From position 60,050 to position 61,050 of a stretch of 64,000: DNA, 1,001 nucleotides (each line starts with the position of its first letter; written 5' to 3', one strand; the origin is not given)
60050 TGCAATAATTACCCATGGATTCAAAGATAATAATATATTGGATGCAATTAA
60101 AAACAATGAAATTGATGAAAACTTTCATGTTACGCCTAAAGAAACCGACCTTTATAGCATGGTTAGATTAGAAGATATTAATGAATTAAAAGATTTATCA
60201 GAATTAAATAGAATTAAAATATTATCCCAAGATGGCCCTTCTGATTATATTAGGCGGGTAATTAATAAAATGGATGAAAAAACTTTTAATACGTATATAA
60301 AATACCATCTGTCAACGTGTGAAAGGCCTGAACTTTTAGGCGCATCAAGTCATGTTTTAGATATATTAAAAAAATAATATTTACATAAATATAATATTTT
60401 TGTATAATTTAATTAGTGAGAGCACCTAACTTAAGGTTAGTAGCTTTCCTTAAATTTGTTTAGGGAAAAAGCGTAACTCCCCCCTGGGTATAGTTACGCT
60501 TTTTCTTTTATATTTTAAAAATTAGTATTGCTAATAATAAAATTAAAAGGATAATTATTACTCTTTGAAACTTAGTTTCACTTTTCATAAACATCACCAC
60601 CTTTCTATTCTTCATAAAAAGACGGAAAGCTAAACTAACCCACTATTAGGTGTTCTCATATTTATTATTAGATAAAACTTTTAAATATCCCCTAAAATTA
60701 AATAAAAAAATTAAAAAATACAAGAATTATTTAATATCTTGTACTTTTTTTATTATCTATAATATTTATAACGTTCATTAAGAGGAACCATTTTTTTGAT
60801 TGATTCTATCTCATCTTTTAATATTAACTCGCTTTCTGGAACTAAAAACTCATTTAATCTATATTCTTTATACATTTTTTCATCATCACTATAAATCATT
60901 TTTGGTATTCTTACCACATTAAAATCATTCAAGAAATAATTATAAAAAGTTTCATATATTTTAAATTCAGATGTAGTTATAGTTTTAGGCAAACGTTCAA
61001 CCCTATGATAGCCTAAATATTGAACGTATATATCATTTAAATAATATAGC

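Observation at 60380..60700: Second toxin-like peptide locus (26 aa) inside a 244-bp element with ~35-bp terminal inverted repeats and a convergent sRNA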

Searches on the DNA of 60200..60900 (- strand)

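Call 5: search_rna_families(source=window, start=60200, end=60900, threshold=evalue, max_evalue=10, show_alignments=3)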
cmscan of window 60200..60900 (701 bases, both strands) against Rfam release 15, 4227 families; matches with E-value up to 10: 17.
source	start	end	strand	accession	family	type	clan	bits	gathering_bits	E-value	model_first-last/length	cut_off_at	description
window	60468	60536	-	RF02844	RefA9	Gene; antisense;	-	28.8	49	0.028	1-64/64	no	Enterococcus sRNA A9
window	60426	60516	+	RF02732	JA04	Gene; sRNA;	-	23.4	81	0.64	1-81/81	no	Aggregatibacter sRNA JA04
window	60427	60510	+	RF02892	SR6_antitoxin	Gene; antisense;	-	21.4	55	0.42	1-104/104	no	Bacillus SR6 antitoxin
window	60466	60526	-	RF02057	STnc40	Gene; sRNA;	-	20.8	45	0.56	21-68/70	no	Salmonella enterica sRNA STnc40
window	60466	60556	-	RF04339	Plastid-psbJ-3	Cis-reg;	CL00152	20.8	61.7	0.61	1-125/125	no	Plastid-psbJ-3 3UTR RNA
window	60455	60564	-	RF00121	MicC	Gene; sRNA;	-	20.6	90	1.8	1-123/123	no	MicC RNA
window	60412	60517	+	RF02621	BSnc120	Gene; sRNA;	-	19.9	114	0.11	1-88/88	no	Brucella sRNA 120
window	60467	60559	-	RF02822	Srn266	Gene; sRNA;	-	18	63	3.1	1-112/112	no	Streptococcus RNA 266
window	60462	60556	-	RF01859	Phe_leader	Cis-reg; leader;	-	17.2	55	4.4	1-125/125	no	Phenylalanine leader peptide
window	60460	60510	+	RF04156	MIR2670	Gene; miRNA;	-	17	117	0.49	1-200/200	no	MIR2670 microRNA precursor family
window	60533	60632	+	RF01054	preQ1-II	Cis-reg; riboswitch;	-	16.6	47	7.9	1-99/99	no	PreQ1-II (pre queuosine) riboswitch aptamer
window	60565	60659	-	RF00336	snoJ26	Gene; snRNA; snoRNA; CD-box;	-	16.5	50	7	1-147/147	no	Small nucleolar RNA J26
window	60460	60510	-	RF04156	MIR2670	Gene; miRNA;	-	15.1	117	1.5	1-200/200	no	MIR2670 microRNA precursor family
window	60394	60505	+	RF04180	BTnc231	Gene; sRNA;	-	12.6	80.4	8.9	1-154/154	no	Bacteroides sRNA BTnc231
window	60451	60517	-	RF00893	MIR854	Gene; miRNA;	-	11.8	50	1.9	1-221/221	no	MIR854 microRNA precursor family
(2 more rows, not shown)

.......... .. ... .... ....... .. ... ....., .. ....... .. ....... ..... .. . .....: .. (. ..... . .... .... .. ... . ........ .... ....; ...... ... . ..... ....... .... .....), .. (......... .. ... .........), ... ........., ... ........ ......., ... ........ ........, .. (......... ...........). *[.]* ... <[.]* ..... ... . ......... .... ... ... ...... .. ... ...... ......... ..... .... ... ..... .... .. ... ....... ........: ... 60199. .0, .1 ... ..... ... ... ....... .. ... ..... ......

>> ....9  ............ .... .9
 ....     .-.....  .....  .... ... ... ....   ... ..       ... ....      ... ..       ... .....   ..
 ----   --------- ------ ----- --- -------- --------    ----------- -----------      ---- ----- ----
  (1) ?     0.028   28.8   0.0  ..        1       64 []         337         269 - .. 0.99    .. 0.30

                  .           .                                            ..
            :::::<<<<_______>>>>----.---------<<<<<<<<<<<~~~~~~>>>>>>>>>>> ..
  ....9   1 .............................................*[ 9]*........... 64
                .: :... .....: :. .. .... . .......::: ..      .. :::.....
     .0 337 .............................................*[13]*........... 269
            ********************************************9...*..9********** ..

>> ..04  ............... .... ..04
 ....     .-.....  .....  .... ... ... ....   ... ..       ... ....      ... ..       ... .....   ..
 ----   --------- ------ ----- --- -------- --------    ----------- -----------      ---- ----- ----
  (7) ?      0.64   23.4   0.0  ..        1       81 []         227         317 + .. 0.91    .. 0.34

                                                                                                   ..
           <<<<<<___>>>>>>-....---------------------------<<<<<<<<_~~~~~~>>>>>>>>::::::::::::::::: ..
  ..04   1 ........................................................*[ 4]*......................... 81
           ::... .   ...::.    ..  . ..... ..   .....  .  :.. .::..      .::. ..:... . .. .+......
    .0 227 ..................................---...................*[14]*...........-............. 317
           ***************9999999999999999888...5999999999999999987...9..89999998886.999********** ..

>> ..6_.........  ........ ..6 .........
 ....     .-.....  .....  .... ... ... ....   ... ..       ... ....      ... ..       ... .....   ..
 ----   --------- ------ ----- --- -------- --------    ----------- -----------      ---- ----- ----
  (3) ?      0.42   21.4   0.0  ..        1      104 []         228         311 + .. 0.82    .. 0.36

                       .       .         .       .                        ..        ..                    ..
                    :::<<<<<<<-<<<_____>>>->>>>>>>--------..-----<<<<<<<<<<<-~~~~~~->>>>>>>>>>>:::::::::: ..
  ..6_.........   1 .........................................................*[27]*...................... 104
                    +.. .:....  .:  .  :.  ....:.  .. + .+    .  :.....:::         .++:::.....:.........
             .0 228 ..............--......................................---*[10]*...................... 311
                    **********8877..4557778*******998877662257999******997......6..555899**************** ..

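Call 18: search_dna_similar(query=window:60370-60710:-, collection=plasmids, mode=distant, max_evalue=0.01)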
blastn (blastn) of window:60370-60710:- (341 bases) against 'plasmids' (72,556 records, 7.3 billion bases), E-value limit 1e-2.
Records with a match: 8; places in all: 8; records where one place covers at least 80% of the query: 0.
Best place of each record, by identity: 90-95% 4; 80-90% 4.
By first word of the organism name: Enterococcus 4; Campylobacter 2; Helicobacter 1; Staphylococcus 1.
By predicted mobility (MOB-suite, as given by PLSDB): non-mobilizable 5; conjugative 3.
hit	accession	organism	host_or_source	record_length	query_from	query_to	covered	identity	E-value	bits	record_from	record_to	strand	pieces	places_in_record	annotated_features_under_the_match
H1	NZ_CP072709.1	Enterococcus faecium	Homo sapiens,blood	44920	296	339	13%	86.4%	2e-3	50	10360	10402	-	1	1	none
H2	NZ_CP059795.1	Enterococcus faecium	Homo sapiens,blood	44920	296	339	13%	86.4%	2e-3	50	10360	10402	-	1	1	none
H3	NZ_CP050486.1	Enterococcus gallinarum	Gallus gallus domesticus,fecal matter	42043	296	339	13%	86.4%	2e-3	50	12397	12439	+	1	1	none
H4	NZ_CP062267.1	Enterococcus faecium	Homo sapiens,blood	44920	296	339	13%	86.4%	2e-3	50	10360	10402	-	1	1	none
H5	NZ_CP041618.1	Campylobacter vulpis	Vulpes vulpes,Cell culture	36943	302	335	10%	91.2%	7e-3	49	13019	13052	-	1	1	none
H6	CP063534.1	Helicobacter winghamensis ATCC BAA-430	Homo sapiens,stool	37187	302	335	10%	91.2%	7e-3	49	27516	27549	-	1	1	none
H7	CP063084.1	Campylobacter upsaliensis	Homo sapiens,isolate,stool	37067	302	335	10%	91.2%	7e-3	49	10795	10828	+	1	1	none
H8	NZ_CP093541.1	Staphylococcus hominis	Homo sapiens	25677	311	341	9%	93.5%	7e-3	48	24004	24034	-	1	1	none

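Call 19: search_dna_similar(query=window:60370-60710:-, collection=phages, mode=distant, max_evalue=0.01)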
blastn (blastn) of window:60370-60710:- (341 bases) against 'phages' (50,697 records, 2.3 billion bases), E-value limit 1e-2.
No match.

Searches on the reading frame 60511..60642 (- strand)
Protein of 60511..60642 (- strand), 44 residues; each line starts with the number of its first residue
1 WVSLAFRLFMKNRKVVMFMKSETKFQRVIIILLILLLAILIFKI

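Call 65: find_homologous_proteins(query=A4, max_evalue=1)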
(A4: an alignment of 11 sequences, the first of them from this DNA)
Query A4 (11 sequences) (44 aa, profile of the alignment): 15 proteins with E <= 1 among 8000 candidates.
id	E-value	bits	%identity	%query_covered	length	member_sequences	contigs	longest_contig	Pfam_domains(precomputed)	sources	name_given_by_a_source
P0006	2.2e-14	70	53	34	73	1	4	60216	-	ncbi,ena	-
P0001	3.9e-14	70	84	100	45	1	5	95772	-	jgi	-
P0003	1.5e-13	68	-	-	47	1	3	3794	-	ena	-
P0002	1.6e-13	68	53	39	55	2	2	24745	-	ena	-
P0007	3.7e-12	63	43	82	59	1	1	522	-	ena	-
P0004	1.5e-10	58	70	23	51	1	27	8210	-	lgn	-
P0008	2.0e-7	48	47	68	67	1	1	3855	-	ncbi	-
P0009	2.5e-7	48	-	-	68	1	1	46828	-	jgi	-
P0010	2.9e-7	48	-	-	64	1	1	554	-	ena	-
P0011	4.9e-7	47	-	-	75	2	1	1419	-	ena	-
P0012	5.7e-7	47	-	-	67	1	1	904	-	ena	-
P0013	8.9e-6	43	55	100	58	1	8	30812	-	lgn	-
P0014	5.2e-4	37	-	-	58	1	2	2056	-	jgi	-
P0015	1.6e-2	33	-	-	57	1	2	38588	-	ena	-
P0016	2.1e-1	29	34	73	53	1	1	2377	-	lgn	-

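Call 67: find_encoding_contigs(protein=P0013, flank=2500, max_places=4)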
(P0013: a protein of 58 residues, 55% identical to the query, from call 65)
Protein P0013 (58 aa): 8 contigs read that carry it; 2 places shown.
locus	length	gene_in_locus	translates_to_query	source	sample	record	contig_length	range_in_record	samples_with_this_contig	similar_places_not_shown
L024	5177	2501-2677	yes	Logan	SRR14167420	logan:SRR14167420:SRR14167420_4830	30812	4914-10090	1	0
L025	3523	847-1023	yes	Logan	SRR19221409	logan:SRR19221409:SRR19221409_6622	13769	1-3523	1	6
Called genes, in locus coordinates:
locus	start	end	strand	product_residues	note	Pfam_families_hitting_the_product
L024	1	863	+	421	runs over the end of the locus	PF13425:O-antigen_lig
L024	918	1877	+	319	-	PF00535:Glycos_transf_2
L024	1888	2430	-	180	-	PF00132:Hexapep, PF14602:Hexapep_2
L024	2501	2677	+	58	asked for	-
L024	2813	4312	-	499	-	PF03816:LytR_cpsA_psr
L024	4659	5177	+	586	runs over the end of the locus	PF00404:Dockerin_1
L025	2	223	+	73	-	?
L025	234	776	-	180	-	PF00132:Hexapep, PF14602:Hexapep_2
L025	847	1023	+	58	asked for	-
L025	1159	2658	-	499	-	PF03816:LytR_cpsA_psr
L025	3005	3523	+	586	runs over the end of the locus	PF00404:Dockerin_1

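Call 68: find_encoding_contigs(protein=P0015, flank=2500, max_places=3)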
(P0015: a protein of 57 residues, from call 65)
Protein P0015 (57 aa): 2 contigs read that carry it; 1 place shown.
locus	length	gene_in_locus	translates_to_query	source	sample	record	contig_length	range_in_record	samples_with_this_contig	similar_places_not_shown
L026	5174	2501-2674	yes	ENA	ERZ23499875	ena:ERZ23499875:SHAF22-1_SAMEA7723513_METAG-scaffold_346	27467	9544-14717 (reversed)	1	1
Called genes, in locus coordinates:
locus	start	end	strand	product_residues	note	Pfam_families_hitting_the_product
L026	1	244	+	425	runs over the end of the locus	PF00675:Peptidase_M16, PF05193:Peptidase_M16_C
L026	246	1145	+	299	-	PF00005:ABC_tran, PF13304:AAA_21, PF13732:DrrA1-3_C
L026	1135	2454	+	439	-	PF12698:ABC2_membrane_3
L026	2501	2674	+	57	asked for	-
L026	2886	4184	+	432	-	PF25888:WHD_DnaB, PF07261:DnaB_2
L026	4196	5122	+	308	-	PF03969:AFG1_ATPase (weak), PF00308:Bac_DnaA (weak), PF01695:IstB_IS21 (weak)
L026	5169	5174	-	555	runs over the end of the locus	PF17425:Arylsulfotran_N, PF05935:Arylsulfotrans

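Call 69: find_encoding_contigs(protein=P0006, flank=2500, max_places=3)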
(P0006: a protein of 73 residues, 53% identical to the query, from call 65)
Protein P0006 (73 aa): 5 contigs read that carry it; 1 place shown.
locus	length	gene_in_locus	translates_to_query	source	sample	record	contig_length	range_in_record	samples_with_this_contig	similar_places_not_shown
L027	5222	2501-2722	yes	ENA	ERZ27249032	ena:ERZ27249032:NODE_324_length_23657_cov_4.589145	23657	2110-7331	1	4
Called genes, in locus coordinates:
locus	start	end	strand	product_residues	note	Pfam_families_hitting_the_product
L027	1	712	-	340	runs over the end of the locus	PF21016:RlmN_N, PF04055:Radical_SAM, PF13353:Fer4_12 (faint)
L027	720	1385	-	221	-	-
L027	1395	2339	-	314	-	PF00551:Formyl_trans_N, PF02911:Formyl_trans_C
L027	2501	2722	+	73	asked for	-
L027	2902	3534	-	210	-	-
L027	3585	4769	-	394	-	PF01183:Glyco_hydro_25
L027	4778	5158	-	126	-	-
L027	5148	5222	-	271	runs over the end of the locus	-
